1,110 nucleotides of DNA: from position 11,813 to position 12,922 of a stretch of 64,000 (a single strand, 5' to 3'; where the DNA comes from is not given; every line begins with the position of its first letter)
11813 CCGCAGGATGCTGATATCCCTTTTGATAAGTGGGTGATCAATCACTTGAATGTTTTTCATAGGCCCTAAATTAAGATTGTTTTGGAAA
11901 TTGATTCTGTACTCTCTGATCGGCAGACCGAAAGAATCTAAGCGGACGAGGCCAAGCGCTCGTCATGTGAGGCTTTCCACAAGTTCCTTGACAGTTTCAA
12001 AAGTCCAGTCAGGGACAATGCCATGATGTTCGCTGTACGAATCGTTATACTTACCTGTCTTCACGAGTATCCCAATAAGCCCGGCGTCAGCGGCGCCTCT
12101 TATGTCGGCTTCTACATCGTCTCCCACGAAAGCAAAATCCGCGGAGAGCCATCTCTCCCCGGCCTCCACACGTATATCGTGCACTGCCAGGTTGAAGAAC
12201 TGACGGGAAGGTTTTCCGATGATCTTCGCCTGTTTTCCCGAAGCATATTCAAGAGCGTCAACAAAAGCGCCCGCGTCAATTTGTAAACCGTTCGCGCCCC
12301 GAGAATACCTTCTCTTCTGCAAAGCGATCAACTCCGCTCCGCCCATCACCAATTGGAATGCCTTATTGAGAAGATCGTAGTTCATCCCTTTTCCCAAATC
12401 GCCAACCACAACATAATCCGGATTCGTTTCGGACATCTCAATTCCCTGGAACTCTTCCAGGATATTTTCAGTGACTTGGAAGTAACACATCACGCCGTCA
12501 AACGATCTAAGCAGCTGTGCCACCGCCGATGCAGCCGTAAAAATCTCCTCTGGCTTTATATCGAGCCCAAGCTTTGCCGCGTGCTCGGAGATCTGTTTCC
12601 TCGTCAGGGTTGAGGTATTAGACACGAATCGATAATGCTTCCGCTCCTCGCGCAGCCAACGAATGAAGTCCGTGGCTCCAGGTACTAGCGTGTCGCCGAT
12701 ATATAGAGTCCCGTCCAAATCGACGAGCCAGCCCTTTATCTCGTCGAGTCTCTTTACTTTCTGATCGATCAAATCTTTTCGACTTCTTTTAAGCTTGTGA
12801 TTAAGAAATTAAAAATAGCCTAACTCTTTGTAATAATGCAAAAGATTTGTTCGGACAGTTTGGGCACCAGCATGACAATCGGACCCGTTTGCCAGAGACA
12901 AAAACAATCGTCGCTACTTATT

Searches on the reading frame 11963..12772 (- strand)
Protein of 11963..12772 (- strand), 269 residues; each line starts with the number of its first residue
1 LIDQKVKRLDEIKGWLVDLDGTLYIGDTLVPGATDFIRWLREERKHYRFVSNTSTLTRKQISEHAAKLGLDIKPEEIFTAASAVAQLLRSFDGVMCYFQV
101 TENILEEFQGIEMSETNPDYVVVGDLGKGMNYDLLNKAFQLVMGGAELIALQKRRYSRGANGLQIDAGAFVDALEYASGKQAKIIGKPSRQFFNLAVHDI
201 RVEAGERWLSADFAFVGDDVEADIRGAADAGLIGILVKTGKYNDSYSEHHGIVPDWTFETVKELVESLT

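Call 20: search_protein_families(library=pfam, proteins=[window:11963-12772:-], max_evalue=0.01)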
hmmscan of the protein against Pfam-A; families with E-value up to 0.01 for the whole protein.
window:11963-12772:- (269 aa): 3 families
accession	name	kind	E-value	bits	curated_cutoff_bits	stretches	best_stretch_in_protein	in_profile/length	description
PF13344.12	Hydrolase_6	-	1.4e-21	76.9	27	1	15-110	1-97/101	Haloacid dehalogenase-like hydrolase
PF13242.12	Hydrolase_like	-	3.3e-14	53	22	1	185-264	2-75/75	HAD-hyrolase-like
PF00702.32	Hydrolase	-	6.4e-08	33.7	26.4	1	13-231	2-191/191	haloacid dehalogenase-like hydrolase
